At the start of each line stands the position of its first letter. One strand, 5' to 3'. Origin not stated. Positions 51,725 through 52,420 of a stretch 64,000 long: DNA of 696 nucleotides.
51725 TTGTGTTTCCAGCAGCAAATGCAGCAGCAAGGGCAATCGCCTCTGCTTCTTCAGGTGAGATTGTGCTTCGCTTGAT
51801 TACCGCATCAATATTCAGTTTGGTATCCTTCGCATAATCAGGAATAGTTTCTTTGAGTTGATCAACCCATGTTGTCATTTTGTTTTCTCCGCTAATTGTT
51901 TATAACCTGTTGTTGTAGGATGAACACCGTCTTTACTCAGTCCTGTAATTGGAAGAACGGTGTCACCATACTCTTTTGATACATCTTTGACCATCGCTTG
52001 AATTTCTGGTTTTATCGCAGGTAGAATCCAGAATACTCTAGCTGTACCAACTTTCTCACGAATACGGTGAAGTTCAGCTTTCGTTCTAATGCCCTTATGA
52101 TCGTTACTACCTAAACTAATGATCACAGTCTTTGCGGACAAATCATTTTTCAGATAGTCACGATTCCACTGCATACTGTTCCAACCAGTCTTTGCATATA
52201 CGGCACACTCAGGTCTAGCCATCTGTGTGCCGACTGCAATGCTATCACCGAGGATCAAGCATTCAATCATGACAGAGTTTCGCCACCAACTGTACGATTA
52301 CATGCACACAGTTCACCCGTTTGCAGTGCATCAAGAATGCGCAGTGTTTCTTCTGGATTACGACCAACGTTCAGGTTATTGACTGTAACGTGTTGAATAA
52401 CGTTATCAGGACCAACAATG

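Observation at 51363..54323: Phage-encoded stress/redox module: Hsp20 - metallophosphoesterase - 2-Cys peroxiredoxin - SGNH hydrolase - AhpD-like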

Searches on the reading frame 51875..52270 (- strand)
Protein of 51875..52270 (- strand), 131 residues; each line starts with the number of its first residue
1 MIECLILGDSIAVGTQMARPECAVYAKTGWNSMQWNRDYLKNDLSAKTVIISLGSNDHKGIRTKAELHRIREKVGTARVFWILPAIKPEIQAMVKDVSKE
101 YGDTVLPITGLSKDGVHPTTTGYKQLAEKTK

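Call 3: search_protein_families(library=pfam, proteins=[window:51875-52270:-], max_evalue=0.01)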
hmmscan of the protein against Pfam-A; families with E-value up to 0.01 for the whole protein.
window:51875-52270:- (131 aa): 3 families
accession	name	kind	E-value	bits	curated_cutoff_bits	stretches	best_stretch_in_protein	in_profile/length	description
PF13472.12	Lipase_GDSL_2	-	1.3e-06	29.4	32.9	1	24-124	38-177/178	GDSL-like Lipase/Acylhydrolase family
PF00657.28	Lipase_GDSL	-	7.1e-05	23.5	23.6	0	102-129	187-207/208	GDSL-like Lipase/Acylhydrolase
PF04311.20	DUF459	-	0.00032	20.6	27.2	0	39-70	54-84/197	Protein of unknown function (DUF459)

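Call 4: search_protein_families(library=phrogs, proteins=[window:51875-52270:-], max_evalue=0.001)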
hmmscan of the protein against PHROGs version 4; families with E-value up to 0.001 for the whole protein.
window:51875-52270:- (131 aa): 0 families

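Call 6: search_protein_families(library=ncbifam, proteins=[window:51875-52270:-], max_evalue=0.01)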
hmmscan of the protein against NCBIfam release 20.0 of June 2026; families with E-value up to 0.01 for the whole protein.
window:51875-52270:- (131 aa): 0 families

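Call 28: find_homologous_proteins(query=window:51875-52270:-, max_evalue=0.001)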
Query window:51875-52270:- (131 aa): 4441 proteins with E <= 0.001 among 4446 candidates; the best 120 are listed.
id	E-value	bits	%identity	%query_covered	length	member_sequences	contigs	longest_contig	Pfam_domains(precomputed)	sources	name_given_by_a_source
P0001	1.0e-80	285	98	100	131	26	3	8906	PF13472.13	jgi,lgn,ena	jgi:lysophospholipase L1-like esterase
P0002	1.4e-80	285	98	100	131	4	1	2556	PF13472.13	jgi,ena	jgi:lysophospholipase L1-like esterase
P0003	2.5e-76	271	93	100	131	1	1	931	PF13472.13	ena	-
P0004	4.7e-72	257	88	100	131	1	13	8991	PF13472.13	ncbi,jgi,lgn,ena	jgi:lysophospholipase L1-like esterase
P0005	7.9e-69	247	87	97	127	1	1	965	PF13472.13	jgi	jgi:lysophospholipase L1-like esterase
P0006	4.0e-67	242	84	100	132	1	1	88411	PF13472.13,PF00657.29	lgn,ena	-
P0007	8.0e-67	241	82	100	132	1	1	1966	PF13472.13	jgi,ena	jgi:lysophospholipase L1-like esterase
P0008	1.5e-66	240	83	100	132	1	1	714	PF13472.13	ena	-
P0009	1.6e-66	240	82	100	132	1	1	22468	PF13472.13,PF00657.29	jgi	-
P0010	2.2e-66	239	83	100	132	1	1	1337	PF13472.13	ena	-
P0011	3.1e-66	239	82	100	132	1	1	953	PF13472.13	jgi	jgi:lysophospholipase L1-like esterase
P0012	3.1e-66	239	82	100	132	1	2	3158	PF13472.13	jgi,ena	jgi:lysophospholipase L1-like esterase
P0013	4.3e-66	238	82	100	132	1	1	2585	PF13472.13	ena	-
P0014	8.2e-66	237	81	100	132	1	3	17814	PF13472.13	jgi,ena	jgi:lysophospholipase L1-like esterase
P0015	1.1e-65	237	81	100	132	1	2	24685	PF13472.13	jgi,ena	jgi:lysophospholipase L1-like esterase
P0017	1.2e-65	237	81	100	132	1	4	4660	PF13472.13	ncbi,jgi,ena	jgi:lysophospholipase L1-like esterase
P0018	1.2e-65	237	81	100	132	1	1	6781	PF13472.13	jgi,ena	jgi:lysophospholipase L1-like esterase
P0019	1.2e-65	237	81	100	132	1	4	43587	PF13472.13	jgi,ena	jgi:lysophospholipase L1-like esterase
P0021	1.9e-65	236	83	100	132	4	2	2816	PF13472.13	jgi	jgi:lysophospholipase L1-like esterase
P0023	2.1e-65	236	80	100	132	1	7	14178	PF13472.13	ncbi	-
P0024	2.3e-65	236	81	100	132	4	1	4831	PF13472.13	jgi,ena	jgi:lysophospholipase L1-like esterase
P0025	2.8e-65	236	82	100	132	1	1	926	PF13472.13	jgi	jgi:lysophospholipase L1-like esterase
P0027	3.1e-65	235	80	100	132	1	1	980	PF13472.13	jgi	jgi:lysophospholipase L1-like esterase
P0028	3.4e-65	235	82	100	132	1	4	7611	PF13472.13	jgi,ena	jgi:lysophospholipase L1-like esterase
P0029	4.3e-65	235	81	100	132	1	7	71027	PF13472.13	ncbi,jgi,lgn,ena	jgi:lysophospholipase L1-like esterase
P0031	4.3e-65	235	81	100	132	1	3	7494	PF13472.13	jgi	jgi:lysophospholipase L1-like esterase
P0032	5.0e-65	235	81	100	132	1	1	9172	PF13472.13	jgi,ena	jgi:lysophospholipase L1-like esterase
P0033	7.0e-65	234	81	100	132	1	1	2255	PF13472.13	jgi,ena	jgi:lysophospholipase L1-like esterase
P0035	8.0e-65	234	81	100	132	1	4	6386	PF13472.13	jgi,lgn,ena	jgi:lysophospholipase L1-like esterase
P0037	8.2e-65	234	81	100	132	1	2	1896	PF13472.13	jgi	jgi:lysophospholipase L1-like esterase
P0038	8.2e-65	234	81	100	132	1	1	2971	PF13472.13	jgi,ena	jgi:lysophospholipase L1-like esterase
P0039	8.2e-65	234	81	100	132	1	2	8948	PF13472.13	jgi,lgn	jgi:lysophospholipase L1-like esterase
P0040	8.3e-65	234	80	100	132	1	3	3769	PF13472.13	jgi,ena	jgi:lysophospholipase L1-like esterase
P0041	9.8e-65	234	80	100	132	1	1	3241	PF13472.13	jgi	jgi:lysophospholipase L1-like esterase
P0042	1.0e-64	234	80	100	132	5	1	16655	PF13472.13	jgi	jgi:lysophospholipase L1-like esterase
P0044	1.1e-64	234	80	100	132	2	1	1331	PF13472.13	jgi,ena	jgi:lysophospholipase L1-like esterase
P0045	1.1e-64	234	81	100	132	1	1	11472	PF13472.13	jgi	jgi:lysophospholipase L1-like esterase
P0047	1.1e-64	234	80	100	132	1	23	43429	PF13472.13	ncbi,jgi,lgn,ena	jgi:lysophospholipase L1-like esterase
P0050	2.8e-64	232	79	100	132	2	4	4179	PF13472.13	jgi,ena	jgi:lysophospholipase L1-like esterase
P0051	2.9e-64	232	79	100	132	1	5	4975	PF13472.13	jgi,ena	jgi:lysophospholipase L1-like esterase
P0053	3.2e-64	232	80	100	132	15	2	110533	PF13472.13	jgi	jgi:lysophospholipase L1-like esterase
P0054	3.5e-64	232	80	100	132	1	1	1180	PF13472.13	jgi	jgi:lysophospholipase L1-like esterase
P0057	4.7e-64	232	79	100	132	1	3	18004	PF13472.13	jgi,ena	jgi:lysophospholipase L1-like esterase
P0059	7.7e-64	231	80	100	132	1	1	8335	PF13472.13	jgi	jgi:lysophospholipase L1-like esterase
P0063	9.5e-64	231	80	100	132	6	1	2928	PF13472.13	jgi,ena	jgi:lysophospholipase L1-like esterase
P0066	1.4e-63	230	80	100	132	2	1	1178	PF13472.13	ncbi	-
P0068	1.8e-63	230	78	100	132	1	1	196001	PF13472.13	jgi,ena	jgi:lysophospholipase L1-like esterase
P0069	1.9e-63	230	79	100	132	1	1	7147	PF13472.13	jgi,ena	jgi:lysophospholipase L1-like esterase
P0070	2.0e-63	230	80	100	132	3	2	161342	PF13472.13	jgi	-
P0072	2.4e-63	229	79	100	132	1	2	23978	PF13472.13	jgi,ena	jgi:lysophospholipase L1-like esterase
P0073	2.5e-63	229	79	100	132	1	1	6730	PF13472.13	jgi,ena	jgi:lysophospholipase L1-like esterase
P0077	3.5e-63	229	79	100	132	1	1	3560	PF13472.13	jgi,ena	jgi:lysophospholipase L1-like esterase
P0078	3.8e-63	229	80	100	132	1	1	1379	PF13472.13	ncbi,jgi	jgi:lysophospholipase L1-like esterase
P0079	3.9e-63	229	79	100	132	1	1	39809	PF13472.13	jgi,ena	jgi:lysophospholipase L1-like esterase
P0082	4.7e-63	228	77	100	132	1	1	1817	PF13472.13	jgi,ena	jgi:lysophospholipase L1-like esterase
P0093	1.4e-62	227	79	100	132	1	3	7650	PF13472.13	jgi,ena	jgi:lysophospholipase L1-like esterase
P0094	1.4e-62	227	78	100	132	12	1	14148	PF13472.13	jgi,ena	jgi:lysophospholipase L1-like esterase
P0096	1.4e-62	227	77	100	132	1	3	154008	PF13472.13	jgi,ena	jgi:lysophospholipase L1-like esterase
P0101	2.0e-62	226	78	100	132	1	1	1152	PF13472.13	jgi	jgi:lysophospholipase L1-like esterase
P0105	2.7e-62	226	77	100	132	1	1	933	PF13472.13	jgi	jgi:lysophospholipase L1-like esterase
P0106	2.7e-62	226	82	97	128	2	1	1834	PF13472.13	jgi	jgi:lysophospholipase L1-like esterase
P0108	2.9e-62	226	78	100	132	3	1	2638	PF13472.13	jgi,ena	jgi:lysophospholipase L1-like esterase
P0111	5.0e-62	225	77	100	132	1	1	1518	PF13472.13,PF00657.29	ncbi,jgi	jgi:lysophospholipase L1-like esterase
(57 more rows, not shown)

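Call 29: find_encoding_contigs(protein=P0006, flank=8000, max_places=3)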
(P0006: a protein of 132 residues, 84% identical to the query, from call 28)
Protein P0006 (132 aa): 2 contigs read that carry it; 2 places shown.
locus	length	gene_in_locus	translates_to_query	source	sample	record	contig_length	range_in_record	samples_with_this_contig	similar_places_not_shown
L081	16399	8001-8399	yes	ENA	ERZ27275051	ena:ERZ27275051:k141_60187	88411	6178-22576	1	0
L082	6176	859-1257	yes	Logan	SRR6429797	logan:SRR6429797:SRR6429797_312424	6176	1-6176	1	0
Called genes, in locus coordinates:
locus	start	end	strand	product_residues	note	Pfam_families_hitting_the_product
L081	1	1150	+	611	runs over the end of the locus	-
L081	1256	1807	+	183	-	PF07486:Hydrolase_2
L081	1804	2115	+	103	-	-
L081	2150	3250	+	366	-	PF00438:S-AdoMet_synt_N, PF02772:S-AdoMet_synt_M, PF02773:S-AdoMet_synt_C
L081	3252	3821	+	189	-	-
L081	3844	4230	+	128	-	PF01592:NifU_N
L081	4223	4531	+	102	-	-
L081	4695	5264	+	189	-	-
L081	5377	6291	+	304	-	PF13240:Zn_Ribbon_1 (weak)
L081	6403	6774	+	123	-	-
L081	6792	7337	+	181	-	PF00578:AhpC-TSA, PF08534:Redoxin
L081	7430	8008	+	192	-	PF03741:TerC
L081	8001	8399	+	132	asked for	PF00657:Lipase_GDSL (faint), PF13472:Lipase_GDSL_2 (weak)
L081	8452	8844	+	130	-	PF01467:CTP_transf_like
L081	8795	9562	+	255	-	PF00294:PfkB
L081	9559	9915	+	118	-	PF07883:Cupin_2 (faint)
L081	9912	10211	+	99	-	-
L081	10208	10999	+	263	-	PF01073:3Beta_HSD (faint), PF01370:Epimerase, PF04321:RmlD_sub_bind, PF07993:NAD_binding_4 (weak), PF16363:GDP_Man_Dehyd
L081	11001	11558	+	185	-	PF02627:CMD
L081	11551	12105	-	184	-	-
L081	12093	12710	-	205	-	-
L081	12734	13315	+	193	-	-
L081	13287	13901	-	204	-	-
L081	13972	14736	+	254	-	PF00487:FA_desaturase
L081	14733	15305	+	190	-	-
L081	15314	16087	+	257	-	PF00487:FA_desaturase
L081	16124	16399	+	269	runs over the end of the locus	PF00355:Rieske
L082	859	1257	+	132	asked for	PF00657:Lipase_GDSL (faint), PF13472:Lipase_GDSL_2 (weak)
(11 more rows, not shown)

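Call 30: find_encoding_contigs(protein=P0068, flank=8000, max_places=3)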
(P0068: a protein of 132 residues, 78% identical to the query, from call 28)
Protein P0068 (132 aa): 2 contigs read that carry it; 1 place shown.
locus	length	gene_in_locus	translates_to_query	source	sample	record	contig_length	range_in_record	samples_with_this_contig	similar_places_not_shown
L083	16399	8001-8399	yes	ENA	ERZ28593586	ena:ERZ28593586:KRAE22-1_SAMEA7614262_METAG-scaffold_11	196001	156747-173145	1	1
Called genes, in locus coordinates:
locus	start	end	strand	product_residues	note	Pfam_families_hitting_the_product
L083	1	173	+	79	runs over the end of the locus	PF00462:Glutaredoxin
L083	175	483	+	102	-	-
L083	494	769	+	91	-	PF05488:PAAR_motif (weak)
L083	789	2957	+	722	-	-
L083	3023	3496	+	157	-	-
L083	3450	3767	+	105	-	PF10902:WYL_2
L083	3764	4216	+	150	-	PF06094:GGACT, PF13772:AIG2_2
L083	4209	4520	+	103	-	-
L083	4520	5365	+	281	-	-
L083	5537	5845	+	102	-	-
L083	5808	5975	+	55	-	-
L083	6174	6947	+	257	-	PF19835:SegE_GIY-YIG (weak)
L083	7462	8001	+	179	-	PF00578:AhpC-TSA, PF08534:Redoxin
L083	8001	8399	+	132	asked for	PF13472:Lipase_GDSL_2 (weak)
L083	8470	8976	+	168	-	PF02627:CMD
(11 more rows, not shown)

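Call 34: find_related_loci(query=window:51875-52270:-, collection=viral_contigs, flank=6000)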
Query window:51875-52270:- (131 aa) in viral_contigs; peptide patterns used: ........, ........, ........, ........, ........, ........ (x = any residue, [..] = any of these).
119 stretches matched a pattern; 103 encode a relative of the query (tblastn E <= 1e-3); the best 80 are kept; 80 distinct loci.
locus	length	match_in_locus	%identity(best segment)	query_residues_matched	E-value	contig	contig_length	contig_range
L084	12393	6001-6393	90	1-131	3e-80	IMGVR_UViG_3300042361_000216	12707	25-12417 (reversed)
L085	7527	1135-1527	90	1-131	3e-80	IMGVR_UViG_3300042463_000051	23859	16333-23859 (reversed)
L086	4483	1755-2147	90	1-131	3e-80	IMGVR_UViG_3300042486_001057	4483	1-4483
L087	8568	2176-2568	88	1-131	1e-77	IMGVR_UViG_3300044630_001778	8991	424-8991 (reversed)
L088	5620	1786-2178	88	1-131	1e-77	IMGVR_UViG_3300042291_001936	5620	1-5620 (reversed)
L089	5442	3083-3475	73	1-131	3e-65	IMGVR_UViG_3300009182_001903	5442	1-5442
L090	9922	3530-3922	73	1-131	4e-65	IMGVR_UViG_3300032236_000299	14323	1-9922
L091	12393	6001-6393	71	1-131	1e-64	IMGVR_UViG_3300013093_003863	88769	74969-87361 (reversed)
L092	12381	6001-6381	67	1-127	5e-56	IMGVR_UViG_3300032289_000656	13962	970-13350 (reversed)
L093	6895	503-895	63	1-131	1e-54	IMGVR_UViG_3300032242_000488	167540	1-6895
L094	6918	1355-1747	63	1-131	5e-54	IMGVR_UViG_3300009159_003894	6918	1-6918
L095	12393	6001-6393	63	1-131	5e-54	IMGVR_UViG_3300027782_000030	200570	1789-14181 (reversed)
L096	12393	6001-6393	63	1-131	7e-54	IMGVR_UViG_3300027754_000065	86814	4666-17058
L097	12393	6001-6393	63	1-131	7e-54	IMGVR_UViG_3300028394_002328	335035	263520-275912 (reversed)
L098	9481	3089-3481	63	1-131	7e-54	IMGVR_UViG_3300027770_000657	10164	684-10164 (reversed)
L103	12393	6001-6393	60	1-131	3e-51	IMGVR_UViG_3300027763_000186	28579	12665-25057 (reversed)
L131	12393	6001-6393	55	1-131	5e-43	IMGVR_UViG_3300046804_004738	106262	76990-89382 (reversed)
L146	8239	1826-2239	51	1-131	2e-40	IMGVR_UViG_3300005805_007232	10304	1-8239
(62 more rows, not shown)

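Call 49: predict_structure(alignment_id=A2)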
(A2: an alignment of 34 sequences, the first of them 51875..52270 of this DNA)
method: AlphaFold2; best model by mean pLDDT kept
length: 131 residues; sequences in the alignment: 34
mean_pLDDT: 79.8   pTM: 0.79
mean pLDDT of the five models: 79.8, 78.7, 78.7, 78.2, 77.2
residues with pLDDT >= 90: 32; 70-90: 70; 50-70: 20; < 50: 9
segments of 3 or more residues with pLDDT < 50: 27-34
pLDDT, mean of each block of 10 residues (from residue 1): 81 81 66 52 82 64 82 90 80 92 91 84 91 90
secondary structure, 60 per line:
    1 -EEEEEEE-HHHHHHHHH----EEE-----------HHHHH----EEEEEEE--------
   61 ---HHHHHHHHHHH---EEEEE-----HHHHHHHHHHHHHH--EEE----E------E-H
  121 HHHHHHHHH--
elements in order: E2-8 H10-18 E23-25 H37-41 E46-52 H64-74 E78-82 H88-101 E104-106 H120-129

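Call 51: search_protein_representatives(protein=window:51875-52270:-)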
Query: 131 residues. Proteins with E-value up to 0.001 (for the whole library): 745; up to 1e-10: 400; up to 1e-30: 22. The best 150 are listed.
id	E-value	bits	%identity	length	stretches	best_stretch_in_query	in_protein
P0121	1.6e-44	166.9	63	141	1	1-128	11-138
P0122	1.8e-40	153.7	58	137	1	1-130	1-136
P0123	1.4e-37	144.4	58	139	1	1-130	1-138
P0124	3.6e-37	143.1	57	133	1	5-131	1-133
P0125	1.0e-36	141.6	57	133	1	1-129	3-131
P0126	1.5e-35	137.8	59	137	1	1-130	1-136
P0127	5.1e-35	136.1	57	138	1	1-131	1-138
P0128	1.0e-33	131.9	50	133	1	1-131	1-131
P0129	3.2e-33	130.3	53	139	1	1-131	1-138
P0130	3.3e-33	130.3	49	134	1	1-131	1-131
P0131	1.1e-32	128.6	51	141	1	1-130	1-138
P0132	1.3e-32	128.4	52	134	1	1-128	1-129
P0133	1.4e-32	128.3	54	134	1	1-130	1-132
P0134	2.7e-32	127.3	48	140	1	1-131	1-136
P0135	4.8e-32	126.5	51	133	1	1-131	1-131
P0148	2.7e-29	117.6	47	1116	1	3-129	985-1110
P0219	1.1e-21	93.0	41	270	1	1-129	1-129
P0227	2.0e-21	92.2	37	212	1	1-130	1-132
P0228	2.1e-21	92.1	44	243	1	1-131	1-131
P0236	4.0e-21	91.2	39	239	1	1-130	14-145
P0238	7.1e-21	90.4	39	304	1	1-130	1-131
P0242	1.2e-20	89.7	41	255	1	3-128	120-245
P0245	1.4e-20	89.4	44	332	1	1-127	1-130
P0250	2.9e-20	88.4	39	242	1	1-130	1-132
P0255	5.0e-20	87.7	38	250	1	3-130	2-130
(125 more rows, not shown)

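Call 52: search_protein_families(library=pfam, proteins=[P0148, P0245, P0238, P0219, P0242, P0228, P0250, P0255, P0236, P0227], max_evalue=0.001)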
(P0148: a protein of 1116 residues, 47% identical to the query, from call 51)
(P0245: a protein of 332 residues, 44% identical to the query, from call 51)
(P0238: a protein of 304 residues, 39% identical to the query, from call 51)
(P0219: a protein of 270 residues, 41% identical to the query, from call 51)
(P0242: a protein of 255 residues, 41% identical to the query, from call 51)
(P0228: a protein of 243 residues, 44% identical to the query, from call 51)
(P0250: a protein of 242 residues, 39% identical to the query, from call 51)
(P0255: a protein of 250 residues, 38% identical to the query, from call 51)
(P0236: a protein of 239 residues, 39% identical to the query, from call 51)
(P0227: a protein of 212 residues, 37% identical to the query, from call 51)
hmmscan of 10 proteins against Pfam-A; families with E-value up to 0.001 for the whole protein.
P0148 (1116 aa): 0 families

P0245 (332 aa): 1 family
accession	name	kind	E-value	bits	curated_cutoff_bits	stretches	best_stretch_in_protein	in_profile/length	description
PF13472.12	Lipase_GDSL_2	-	0.00046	21.2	32.9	0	29-126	43-176/178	GDSL-like Lipase/Acylhydrolase family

P0238 (304 aa): 1 family
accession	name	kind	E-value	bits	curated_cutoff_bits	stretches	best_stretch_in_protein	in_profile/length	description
PF13472.12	Lipase_GDSL_2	-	5.3e-05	24.2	32.9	0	34-126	54-178/178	GDSL-like Lipase/Acylhydrolase family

P0219 (270 aa): 1 family
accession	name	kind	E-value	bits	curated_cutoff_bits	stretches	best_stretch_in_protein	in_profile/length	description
PF13472.12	Lipase_GDSL_2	-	6.1e-07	30.5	32.9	1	25-123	39-176/178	GDSL-like Lipase/Acylhydrolase family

P0242 (255 aa): 1 family
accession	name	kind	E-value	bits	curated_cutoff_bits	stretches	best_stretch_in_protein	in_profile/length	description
PF13472.12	Lipase_GDSL_2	-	0.00014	22.9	32.9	1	143-242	30-178/178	GDSL-like Lipase/Acylhydrolase family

P0228 (243 aa): 1 family
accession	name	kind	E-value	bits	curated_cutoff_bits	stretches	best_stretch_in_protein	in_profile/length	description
PF13472.12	Lipase_GDSL_2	-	6.6e-05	23.9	32.9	0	27-123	41-176/178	GDSL-like Lipase/Acylhydrolase family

P0250 (242 aa): 1 family
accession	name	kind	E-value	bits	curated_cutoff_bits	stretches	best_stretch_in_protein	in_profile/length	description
PF13472.12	Lipase_GDSL_2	-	2.6e-06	28.5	32.9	1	7-127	2-178/178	GDSL-like Lipase/Acylhydrolase family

P0255 (250 aa): 1 family
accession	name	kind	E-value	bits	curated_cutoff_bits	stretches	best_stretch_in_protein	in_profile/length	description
PF13472.12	Lipase_GDSL_2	-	6.1e-06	27.3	32.9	1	26-124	38-177/178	GDSL-like Lipase/Acylhydrolase family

P0236 (239 aa): 1 family
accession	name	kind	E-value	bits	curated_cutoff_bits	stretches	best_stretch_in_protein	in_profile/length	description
PF13472.12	Lipase_GDSL_2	-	7.6e-06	27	32.9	1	52-140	55-178/178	GDSL-like Lipase/Acylhydrolase family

P0227 (212 aa): 2 families
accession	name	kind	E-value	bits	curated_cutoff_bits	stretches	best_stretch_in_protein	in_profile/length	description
PF13472.12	Lipase_GDSL_2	-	6.2e-07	30.5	32.9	1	7-127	2-178/178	GDSL-like Lipase/Acylhydrolase family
PF00657.28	Lipase_GDSL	-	0.00034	21.3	23.6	0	91-131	152-207/208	GDSL-like Lipase/Acylhydrolase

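Call 53: fold_search(model_id=the predicted structure, library=pdb)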
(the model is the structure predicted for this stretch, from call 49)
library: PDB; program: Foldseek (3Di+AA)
matches with E <= 10: 1253; with E <= 0.001: 5
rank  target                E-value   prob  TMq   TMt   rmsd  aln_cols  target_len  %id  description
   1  6wn9_A                1.5e-04  1.00  0.65  0.56   5.0       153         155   20  Structure of Staphylococcus aureus peptidoglycan O-acetyltransferase A (OatA) C-terminal catalytic domain, Zn-bound (released 2020-05-06)
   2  6wn9_B                1.5e-04  1.00  0.62  0.54   5.2       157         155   22  Structure of Staphylococcus aureus peptidoglycan O-acetyltransferase A (OatA) C-terminal catalytic domain, Zn-bound (released 2020-05-06)
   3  6vjp_A                1.6e-04  1.00  0.66  0.57   4.8       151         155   18  Structure of Staphylococcus aureus peptidoglycan O-acetyltransferase A (OatA) C-terminal catalytic domain (released 2020-05-06)
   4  6vjp_B                1.8e-04  1.00  0.63  0.55   5.0       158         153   20  Structure of Staphylococcus aureus peptidoglycan O-acetyltransferase A (OatA) C-terminal catalytic domain (released 2020-05-06)
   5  4m8k_B                4.5e-04  1.00  0.60  0.40   6.7       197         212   14  Crystal structure of a putative GDSL-like lipase (BACUNI_00748) from Bacteroides uniformis ATCC 8492 at 1.90 A resolut (released 2013-08-28)
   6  4dev_A                1.6e-03  1.00  0.56  0.24   6.4       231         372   12  An Acetyl Xylan Esterase (Est2A) from the Rumen Bacterium Butyrivibrio proteoclasticus. (released 2013-02-13)
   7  3u37_B                2.1e-03  1.00  0.59  0.25   6.3       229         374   12  An Acetyl Xylan Esterase (Est2A) from the Rumen Bacterium Butyrivibrio proteoclasticus. (released 2013-02-13)
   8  3u37_H                2.5e-03  1.00  0.55  0.23   7.5       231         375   11  An Acetyl Xylan Esterase (Est2A) from the Rumen Bacterium Butyrivibrio proteoclasticus. (released 2013-02-13)
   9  4m8k_A                3.8e-03  1.00  0.60  0.40   6.6       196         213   14  Crystal structure of a putative GDSL-like lipase (BACUNI_00748) from Bacteroides uniformis ATCC 8492 at 1.90 A resolut (released 2013-08-28)
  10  2w9x_A                6.1e-03  1.00  0.61  0.30   5.6       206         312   14  The active site of a carbohydrate esterase displays divergent catalytic and non-catalytic binding functions (released 2009-03-24)
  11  4dev_D                6.1e-03  1.00  0.55  0.23   7.7       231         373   11  An Acetyl Xylan Esterase (Est2A) from the Rumen Bacterium Butyrivibrio proteoclasticus. (released 2013-02-13)
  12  4nrd_B                6.9e-03  0.99  0.56  0.39   7.3       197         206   13  Crystal structure of a putative GDSL-like lipase (BACOVA_04955) from Bacteroides ovatus ATCC 8483 at 2.10 A resolution (released 2013-12-25)
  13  3kcn_A                7.3e-03  0.99  0.52  0.51   7.7       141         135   11  The crystal structure of adenylate cyclase from Rhodopirellula baltica (released 2009-11-17)
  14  3u37_A                7.8e-03  0.99  0.52  0.22   8.0       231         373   10  An Acetyl Xylan Esterase (Est2A) from the Rumen Bacterium Butyrivibrio proteoclasticus. (released 2013-02-13)
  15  4nrd_A                1.0e-02  0.99  0.56  0.39   7.3       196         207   13  Crystal structure of a putative GDSL-like lipase (BACOVA_04955) from Bacteroides ovatus ATCC 8483 at 2.10 A resolution (released 2013-12-25)
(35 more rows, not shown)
